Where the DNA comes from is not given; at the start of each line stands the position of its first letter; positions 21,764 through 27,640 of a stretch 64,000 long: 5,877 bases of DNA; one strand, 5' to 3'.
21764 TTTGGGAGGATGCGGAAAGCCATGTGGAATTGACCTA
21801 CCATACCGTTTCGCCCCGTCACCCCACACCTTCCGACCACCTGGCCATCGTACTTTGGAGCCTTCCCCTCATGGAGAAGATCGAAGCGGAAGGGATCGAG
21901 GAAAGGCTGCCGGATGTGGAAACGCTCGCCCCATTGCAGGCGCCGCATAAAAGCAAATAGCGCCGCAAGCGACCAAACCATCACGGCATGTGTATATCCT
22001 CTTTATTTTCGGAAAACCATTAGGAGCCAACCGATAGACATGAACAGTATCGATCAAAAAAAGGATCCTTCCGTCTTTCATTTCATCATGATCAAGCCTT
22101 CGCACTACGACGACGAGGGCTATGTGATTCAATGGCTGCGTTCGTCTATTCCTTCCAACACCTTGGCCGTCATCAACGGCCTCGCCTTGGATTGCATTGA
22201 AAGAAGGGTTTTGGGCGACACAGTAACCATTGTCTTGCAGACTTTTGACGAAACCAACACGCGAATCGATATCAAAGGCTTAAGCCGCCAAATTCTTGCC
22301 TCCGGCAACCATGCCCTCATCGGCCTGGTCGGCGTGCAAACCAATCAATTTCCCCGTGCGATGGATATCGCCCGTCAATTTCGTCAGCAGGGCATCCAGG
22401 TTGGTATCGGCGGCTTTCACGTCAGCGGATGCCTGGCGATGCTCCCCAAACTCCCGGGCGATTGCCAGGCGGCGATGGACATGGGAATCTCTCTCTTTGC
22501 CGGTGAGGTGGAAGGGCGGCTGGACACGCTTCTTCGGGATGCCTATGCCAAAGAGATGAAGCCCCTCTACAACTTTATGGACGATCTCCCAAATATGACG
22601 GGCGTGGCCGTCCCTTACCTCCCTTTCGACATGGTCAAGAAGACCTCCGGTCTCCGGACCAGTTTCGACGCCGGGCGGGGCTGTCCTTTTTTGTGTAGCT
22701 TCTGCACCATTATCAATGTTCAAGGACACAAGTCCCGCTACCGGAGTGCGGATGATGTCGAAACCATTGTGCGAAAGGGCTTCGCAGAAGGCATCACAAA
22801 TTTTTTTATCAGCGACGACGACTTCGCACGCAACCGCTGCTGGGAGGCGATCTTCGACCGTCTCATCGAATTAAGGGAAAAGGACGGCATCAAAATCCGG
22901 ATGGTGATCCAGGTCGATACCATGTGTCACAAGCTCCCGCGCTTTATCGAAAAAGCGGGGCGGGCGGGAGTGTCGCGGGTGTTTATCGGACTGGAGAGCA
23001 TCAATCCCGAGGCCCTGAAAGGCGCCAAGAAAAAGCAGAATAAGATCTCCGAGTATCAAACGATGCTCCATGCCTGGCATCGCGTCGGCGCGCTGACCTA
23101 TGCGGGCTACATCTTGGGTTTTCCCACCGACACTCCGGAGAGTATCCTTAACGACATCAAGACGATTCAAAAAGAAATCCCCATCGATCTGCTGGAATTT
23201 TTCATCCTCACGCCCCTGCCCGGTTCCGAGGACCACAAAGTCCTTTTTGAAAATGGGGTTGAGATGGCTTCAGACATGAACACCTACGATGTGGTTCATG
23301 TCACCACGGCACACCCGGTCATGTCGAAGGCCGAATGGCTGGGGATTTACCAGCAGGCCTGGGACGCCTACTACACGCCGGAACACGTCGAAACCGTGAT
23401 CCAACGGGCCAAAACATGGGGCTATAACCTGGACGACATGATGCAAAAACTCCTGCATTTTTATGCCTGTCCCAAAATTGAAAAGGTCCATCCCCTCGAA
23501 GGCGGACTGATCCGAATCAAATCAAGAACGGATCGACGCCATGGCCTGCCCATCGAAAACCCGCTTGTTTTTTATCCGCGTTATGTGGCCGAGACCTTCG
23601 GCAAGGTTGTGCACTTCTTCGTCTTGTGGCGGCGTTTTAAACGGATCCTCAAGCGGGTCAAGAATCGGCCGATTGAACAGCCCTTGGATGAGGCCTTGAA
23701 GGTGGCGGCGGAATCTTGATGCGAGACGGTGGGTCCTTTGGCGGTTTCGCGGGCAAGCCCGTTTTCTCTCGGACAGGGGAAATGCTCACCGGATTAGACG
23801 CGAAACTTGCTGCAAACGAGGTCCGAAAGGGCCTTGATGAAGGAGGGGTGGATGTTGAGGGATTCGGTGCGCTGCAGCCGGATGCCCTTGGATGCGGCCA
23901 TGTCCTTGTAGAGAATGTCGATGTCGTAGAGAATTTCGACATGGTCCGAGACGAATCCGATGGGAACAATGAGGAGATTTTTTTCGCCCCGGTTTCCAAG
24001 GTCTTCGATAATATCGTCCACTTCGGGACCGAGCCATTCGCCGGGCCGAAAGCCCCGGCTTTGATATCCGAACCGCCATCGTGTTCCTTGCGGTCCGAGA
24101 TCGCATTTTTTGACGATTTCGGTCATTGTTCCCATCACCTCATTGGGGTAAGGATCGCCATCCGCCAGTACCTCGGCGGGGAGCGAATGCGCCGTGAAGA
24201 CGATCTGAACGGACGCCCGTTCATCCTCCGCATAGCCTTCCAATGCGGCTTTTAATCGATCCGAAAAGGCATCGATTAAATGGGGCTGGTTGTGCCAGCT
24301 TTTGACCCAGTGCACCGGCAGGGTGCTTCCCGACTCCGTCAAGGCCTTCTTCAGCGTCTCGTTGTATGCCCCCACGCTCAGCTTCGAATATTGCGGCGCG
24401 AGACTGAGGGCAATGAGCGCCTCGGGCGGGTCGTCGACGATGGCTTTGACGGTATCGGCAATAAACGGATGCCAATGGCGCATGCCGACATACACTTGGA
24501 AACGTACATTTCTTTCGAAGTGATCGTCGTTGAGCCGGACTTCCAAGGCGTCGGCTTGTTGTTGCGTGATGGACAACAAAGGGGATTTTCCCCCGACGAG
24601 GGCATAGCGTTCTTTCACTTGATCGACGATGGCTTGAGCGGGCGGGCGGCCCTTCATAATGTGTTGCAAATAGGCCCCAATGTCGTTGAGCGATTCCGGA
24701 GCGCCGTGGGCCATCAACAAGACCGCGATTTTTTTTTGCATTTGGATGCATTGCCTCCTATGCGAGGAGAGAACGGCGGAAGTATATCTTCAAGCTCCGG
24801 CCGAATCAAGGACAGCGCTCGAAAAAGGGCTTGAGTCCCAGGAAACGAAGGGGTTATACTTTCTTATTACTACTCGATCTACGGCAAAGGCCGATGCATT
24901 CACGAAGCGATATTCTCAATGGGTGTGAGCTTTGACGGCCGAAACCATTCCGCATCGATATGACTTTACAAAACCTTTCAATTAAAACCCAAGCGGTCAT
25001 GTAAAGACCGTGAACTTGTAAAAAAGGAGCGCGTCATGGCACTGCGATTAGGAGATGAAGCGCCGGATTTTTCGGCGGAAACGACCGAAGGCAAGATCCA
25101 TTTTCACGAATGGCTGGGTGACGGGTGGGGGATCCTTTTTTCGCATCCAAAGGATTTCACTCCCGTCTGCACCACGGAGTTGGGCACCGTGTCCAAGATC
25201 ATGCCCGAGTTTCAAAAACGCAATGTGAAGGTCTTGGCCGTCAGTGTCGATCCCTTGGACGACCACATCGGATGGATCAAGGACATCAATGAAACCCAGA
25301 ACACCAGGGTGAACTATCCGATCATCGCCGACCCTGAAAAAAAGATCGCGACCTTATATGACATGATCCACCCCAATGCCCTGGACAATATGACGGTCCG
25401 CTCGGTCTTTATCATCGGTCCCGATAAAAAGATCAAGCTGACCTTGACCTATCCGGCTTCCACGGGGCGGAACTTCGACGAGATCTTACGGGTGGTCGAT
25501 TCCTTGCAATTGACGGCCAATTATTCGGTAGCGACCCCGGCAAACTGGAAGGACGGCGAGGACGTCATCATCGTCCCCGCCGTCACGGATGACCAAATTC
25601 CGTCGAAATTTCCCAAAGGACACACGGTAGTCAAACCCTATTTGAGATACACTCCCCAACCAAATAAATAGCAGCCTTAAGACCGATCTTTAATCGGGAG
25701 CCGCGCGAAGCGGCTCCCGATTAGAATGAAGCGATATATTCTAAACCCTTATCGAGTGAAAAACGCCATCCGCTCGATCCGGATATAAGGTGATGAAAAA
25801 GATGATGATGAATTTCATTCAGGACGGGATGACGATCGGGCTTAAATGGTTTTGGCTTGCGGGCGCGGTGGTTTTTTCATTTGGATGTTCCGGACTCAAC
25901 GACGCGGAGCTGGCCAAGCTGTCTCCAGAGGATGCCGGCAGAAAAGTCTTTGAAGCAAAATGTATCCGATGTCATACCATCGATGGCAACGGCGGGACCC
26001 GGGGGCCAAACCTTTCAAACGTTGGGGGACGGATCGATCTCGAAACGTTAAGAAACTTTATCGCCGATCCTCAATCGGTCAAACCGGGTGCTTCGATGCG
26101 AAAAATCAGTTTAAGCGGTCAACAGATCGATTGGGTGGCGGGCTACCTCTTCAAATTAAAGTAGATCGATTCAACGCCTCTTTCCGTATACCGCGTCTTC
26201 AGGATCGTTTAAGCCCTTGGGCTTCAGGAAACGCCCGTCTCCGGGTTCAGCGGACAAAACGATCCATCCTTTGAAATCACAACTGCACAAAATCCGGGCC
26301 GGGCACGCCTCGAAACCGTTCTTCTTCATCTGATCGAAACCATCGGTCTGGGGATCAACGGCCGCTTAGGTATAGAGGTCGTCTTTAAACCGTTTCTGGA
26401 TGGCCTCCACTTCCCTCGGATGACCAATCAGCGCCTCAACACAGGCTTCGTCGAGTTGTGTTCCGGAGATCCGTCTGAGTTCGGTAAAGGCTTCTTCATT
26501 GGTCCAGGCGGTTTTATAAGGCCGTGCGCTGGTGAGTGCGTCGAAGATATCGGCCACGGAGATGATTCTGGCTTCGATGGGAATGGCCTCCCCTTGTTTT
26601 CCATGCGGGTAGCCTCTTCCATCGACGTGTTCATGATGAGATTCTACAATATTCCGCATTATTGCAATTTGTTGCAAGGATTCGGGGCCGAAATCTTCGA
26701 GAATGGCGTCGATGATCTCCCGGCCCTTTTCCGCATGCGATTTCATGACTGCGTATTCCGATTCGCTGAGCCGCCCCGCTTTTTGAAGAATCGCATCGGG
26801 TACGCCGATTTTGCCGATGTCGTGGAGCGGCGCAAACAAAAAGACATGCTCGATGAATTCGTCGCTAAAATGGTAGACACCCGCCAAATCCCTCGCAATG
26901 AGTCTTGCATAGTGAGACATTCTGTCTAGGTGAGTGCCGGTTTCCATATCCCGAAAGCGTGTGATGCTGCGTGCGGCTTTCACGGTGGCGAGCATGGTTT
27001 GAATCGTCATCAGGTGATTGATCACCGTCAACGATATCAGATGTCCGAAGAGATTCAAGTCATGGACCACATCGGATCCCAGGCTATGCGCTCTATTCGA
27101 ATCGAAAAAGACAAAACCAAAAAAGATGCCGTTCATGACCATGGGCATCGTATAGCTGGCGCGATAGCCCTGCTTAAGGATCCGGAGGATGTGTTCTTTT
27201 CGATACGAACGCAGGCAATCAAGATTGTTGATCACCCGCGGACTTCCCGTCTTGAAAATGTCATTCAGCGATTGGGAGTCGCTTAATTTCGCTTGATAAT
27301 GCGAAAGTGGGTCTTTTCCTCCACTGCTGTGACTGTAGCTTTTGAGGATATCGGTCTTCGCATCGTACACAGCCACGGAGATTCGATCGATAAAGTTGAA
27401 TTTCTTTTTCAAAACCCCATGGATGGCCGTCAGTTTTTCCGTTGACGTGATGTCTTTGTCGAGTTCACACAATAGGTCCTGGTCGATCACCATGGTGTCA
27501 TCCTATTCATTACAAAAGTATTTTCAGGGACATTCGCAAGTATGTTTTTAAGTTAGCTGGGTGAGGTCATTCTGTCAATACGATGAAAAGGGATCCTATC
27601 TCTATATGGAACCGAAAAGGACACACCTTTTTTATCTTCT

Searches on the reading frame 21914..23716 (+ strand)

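Call 44: search_protein_families(library=pfam, proteins=[window:21914-23716:+], max_evalue=0.001)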
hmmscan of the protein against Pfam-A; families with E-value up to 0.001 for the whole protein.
window:21914-23716:+ (601 aa): 1 family
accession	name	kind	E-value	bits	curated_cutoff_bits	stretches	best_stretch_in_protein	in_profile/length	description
PF04055.27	Radical_SAM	-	8.4e-15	55.8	29.5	1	254-416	4-164/166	Radical SAM superfamily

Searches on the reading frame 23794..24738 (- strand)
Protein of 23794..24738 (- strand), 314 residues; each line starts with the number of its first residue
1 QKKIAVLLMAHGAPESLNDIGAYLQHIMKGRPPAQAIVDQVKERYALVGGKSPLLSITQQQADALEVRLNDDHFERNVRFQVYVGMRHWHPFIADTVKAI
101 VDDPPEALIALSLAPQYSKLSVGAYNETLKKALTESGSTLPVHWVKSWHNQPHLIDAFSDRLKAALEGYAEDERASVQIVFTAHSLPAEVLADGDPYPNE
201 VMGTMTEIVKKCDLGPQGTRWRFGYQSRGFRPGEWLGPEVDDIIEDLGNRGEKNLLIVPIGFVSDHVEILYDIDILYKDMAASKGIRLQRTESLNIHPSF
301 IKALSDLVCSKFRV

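Call 44: search_protein_families(library=pfam, proteins=[window:23794-24738:-], max_evalue=0.001)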
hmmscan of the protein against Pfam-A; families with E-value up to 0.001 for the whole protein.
window:23794-24738:- (314 aa): 1 family
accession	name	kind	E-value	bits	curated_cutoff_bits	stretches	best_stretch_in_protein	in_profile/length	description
PF00762.24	Ferrochelatase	-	2.3e-86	290.1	27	1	3-310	1-315/317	Ferrochelatase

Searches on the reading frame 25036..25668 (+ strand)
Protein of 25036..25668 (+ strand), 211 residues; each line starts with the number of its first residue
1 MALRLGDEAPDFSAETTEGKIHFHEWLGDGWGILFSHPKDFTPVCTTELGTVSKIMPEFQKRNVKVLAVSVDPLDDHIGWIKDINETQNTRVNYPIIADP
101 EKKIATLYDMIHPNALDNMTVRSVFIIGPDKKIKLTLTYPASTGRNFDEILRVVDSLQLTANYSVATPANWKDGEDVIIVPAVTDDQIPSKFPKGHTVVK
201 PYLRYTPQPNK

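Call 44: search_protein_families(library=pfam, proteins=[window:25036-25668:+], max_evalue=0.001)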
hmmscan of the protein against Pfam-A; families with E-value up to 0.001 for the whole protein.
window:25036-25668:+ (211 aa): 3 families
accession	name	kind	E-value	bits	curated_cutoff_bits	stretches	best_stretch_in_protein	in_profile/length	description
PF00578.27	AhpC-TSA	-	1.9e-31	109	26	1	6-134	2-122/124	AhpC/TSA family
PF08534.16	Redoxin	-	3.3e-11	43.6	26.6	1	6-139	3-134/148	Redoxin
PF10417.14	1-cysPrx_C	-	1.1e-09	38.5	21.1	1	156-186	1-32/41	C-terminal domain of 1-Cys peroxiredoxin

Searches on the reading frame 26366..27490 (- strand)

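Call 44: search_protein_families(library=pfam, proteins=[window:26366-27490:-], max_evalue=0.001)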
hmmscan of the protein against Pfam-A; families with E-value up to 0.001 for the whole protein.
window:26366-27490:- (374 aa): 2 families
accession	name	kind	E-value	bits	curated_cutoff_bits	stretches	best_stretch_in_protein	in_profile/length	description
PF13487.12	HD_5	-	2.1e-31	109.4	27.2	1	188-348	14-168/170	HD domain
PF01966.28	HD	-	1.1e-20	74.5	22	1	185-318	2-115/116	HD domain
